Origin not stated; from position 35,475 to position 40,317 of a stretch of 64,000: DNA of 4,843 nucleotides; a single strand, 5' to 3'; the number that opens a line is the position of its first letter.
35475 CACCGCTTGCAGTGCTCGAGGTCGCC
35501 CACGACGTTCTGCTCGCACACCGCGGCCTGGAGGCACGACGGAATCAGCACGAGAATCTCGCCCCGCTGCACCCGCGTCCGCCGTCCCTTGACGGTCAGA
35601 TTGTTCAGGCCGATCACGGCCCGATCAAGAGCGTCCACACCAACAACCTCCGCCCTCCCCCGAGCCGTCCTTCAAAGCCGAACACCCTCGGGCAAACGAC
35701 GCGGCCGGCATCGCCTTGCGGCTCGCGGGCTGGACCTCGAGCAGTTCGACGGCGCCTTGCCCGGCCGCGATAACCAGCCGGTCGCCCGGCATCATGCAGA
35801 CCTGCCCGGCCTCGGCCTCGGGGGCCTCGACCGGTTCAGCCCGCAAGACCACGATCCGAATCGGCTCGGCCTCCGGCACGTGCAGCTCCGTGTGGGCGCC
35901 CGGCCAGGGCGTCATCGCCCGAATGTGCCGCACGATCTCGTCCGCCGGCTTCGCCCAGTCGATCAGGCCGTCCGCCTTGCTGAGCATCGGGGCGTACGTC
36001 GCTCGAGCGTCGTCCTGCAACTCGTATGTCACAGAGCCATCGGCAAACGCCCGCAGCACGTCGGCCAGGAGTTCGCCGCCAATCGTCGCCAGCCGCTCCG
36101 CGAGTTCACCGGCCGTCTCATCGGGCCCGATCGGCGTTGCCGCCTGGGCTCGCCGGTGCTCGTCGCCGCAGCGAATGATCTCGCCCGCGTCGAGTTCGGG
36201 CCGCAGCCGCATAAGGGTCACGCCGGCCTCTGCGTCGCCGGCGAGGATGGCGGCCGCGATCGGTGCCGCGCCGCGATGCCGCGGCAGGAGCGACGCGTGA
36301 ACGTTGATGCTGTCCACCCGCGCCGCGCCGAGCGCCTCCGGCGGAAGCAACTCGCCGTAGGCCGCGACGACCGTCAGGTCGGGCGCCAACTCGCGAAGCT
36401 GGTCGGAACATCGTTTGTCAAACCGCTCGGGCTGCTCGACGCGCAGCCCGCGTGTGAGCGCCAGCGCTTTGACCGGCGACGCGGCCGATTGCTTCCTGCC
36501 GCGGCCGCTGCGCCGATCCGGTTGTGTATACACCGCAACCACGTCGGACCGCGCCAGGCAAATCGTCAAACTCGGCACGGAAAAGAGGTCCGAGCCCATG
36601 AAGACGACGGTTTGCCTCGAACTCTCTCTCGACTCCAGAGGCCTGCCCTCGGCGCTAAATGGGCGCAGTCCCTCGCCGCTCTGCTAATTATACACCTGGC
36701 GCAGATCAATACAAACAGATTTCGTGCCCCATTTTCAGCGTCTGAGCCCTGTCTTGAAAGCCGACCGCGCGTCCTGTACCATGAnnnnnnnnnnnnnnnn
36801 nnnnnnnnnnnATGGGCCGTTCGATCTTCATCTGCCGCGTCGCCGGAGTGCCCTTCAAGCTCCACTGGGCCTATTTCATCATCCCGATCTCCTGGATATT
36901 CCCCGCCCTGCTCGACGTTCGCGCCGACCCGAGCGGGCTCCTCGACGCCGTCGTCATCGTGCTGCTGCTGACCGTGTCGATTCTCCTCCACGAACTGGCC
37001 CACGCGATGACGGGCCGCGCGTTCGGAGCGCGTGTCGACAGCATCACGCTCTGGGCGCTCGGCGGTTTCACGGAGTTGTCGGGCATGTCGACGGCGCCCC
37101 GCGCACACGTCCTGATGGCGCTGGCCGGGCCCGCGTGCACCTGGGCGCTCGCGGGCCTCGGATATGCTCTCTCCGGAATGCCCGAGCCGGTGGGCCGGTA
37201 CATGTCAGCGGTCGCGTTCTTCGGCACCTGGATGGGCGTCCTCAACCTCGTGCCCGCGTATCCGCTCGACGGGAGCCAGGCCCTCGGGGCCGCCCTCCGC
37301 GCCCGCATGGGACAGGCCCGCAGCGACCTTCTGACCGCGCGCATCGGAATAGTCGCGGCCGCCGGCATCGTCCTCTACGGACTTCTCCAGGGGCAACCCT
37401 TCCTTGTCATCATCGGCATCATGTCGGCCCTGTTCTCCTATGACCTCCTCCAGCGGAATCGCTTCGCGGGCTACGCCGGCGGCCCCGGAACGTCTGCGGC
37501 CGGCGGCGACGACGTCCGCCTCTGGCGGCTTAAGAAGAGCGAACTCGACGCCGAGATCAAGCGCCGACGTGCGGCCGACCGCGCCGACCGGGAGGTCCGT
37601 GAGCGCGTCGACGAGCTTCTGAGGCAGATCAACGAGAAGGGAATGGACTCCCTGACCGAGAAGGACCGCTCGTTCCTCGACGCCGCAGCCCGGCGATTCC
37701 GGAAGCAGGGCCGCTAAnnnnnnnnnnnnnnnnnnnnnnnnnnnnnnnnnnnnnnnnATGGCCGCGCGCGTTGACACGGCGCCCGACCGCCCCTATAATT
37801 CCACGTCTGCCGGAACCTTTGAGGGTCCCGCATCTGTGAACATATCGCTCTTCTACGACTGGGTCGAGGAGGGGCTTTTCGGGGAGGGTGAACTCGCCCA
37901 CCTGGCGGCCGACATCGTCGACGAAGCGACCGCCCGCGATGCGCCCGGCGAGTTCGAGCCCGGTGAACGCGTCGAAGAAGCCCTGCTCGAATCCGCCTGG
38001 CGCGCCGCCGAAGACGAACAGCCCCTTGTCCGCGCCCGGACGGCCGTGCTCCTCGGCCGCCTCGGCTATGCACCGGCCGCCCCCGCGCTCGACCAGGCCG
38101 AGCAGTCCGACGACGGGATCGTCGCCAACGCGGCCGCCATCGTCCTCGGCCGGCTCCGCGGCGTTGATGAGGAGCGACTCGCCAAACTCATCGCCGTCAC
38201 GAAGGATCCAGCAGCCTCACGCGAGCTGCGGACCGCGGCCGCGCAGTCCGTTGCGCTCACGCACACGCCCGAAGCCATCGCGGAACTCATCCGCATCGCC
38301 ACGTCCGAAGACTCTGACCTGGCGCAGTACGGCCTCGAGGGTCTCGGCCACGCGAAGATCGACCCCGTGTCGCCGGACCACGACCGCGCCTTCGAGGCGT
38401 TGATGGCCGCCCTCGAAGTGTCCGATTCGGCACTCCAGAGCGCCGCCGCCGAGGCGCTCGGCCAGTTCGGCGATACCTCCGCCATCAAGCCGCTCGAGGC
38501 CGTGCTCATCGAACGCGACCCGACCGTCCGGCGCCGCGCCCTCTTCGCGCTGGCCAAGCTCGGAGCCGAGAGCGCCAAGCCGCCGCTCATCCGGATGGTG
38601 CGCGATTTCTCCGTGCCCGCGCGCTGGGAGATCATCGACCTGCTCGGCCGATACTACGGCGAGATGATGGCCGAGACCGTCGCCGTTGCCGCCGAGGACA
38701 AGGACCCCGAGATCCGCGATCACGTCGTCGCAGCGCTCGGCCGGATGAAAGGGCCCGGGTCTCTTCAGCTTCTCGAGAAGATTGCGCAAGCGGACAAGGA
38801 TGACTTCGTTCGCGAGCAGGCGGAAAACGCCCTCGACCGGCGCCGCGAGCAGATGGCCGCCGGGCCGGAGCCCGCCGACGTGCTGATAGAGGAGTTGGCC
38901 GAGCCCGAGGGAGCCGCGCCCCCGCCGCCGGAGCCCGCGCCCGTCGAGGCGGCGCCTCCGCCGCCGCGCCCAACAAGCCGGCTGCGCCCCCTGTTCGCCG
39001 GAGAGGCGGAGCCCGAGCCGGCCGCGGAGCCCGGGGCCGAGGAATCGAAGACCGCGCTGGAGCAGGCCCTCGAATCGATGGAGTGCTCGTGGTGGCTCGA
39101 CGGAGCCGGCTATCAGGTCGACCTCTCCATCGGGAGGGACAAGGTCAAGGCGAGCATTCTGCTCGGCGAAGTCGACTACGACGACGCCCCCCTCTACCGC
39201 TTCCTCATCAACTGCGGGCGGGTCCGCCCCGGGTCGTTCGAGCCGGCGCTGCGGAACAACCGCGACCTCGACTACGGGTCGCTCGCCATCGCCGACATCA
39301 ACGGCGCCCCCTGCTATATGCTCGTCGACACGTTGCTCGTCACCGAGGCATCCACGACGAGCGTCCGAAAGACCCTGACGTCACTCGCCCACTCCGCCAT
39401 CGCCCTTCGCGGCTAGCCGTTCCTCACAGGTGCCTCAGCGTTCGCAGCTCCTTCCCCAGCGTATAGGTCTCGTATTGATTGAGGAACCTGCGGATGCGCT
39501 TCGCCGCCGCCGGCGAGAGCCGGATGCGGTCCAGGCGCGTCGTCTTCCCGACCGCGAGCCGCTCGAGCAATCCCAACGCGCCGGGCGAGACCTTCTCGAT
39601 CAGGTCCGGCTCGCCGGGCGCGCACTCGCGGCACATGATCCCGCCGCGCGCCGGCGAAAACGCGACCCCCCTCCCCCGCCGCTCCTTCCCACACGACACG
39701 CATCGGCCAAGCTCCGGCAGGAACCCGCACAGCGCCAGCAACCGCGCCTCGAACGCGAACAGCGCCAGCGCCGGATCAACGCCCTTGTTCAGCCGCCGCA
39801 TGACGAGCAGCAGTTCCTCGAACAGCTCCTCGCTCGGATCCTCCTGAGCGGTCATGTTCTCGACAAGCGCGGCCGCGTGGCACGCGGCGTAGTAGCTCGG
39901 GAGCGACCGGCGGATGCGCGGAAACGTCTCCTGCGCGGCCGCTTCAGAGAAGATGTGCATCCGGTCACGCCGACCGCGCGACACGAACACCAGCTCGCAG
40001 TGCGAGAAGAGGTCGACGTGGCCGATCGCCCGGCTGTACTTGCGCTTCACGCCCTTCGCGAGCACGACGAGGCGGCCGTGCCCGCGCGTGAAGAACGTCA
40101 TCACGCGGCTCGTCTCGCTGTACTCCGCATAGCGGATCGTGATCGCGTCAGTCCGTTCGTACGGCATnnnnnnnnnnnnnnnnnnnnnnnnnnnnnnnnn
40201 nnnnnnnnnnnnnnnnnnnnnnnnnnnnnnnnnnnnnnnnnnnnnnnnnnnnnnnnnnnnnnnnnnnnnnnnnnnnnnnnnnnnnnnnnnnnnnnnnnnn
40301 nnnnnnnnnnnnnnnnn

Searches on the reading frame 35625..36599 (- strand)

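Call 69: search_protein_families(library=pfam, proteins=[window:35625-36599:-], max_evalue=0.001)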
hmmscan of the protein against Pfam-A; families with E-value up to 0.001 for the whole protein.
window:35625-36599:- (324 aa): 2 families
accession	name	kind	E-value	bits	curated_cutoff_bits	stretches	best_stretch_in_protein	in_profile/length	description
PF00551.24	Formyl_trans_N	-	7.1e-36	124.1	26.1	1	18-182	28-181/181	Formyl transferase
PF02911.23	Formyl_trans_C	-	8.1e-23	80.9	21.1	1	206-306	2-99/100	Formyl transferase, C-terminal domain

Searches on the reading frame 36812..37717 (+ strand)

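Call 69: search_protein_families(library=pfam, proteins=[window:36812-37717:+], max_evalue=0.001)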
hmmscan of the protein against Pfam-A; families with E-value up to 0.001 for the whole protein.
window:36812-37717:+ (301 aa): 2 families
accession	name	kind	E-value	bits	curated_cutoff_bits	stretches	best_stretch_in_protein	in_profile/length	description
PF02163.28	Peptidase_M50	-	2.5e-15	56.8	27.2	2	49-121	2-100/221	Peptidase family M50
PF20216.3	DUF6576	-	2.5e-06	28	27.3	1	263-293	15-45/47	Family of unknown function (DUF6576)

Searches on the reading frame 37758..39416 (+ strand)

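Call 69: search_protein_families(library=pfam, proteins=[window:37758-39416:+], max_evalue=0.001)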
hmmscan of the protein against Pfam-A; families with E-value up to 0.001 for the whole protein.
window:37758-39416:+ (552 aa): 5 families
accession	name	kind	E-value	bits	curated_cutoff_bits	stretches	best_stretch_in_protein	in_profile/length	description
PF13646.12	HEAT_2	-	1.4e-40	137.9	27.7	5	282-359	10-87/88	HEAT repeats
PF03130.22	HEAT_PBS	-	3.4e-11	42.9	20.9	0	227-250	2-25/27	PBS lyase HEAT-like repeat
PF13513.12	HEAT_EZ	-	1.3e-07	32.4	27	0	202-237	20-55/55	HEAT-like repeat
PF02985.28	HEAT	-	2.1e-06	27.9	23.5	0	311-330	8-27/31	HEAT repeat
PF11838.14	ERAP1_C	-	5.9e-06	26.4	38.2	1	76-261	111-308/318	ERAP1-like C-terminal domain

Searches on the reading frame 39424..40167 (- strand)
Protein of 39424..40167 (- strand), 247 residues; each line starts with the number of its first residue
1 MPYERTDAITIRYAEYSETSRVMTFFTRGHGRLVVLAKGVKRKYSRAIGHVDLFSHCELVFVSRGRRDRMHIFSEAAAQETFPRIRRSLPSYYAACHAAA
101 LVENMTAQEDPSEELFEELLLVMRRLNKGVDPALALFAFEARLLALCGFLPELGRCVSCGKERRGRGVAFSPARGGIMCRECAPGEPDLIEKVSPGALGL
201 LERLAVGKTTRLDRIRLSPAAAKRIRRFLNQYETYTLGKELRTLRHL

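Call 69: search_protein_families(library=pfam, proteins=[window:39424-40167:-], max_evalue=0.001)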
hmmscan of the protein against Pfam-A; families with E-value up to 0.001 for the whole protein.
window:39424-40167:- (247 aa): 2 families
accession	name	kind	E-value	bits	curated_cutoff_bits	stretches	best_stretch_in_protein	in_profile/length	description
PF02565.21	RecO_C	-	1.5e-30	106.5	22.1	1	88-244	3-156/157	Recombination protein O C terminal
PF11967.14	RecO_N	-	2.8e-13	50.1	27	1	1-70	1-68/80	Recombination protein O N terminal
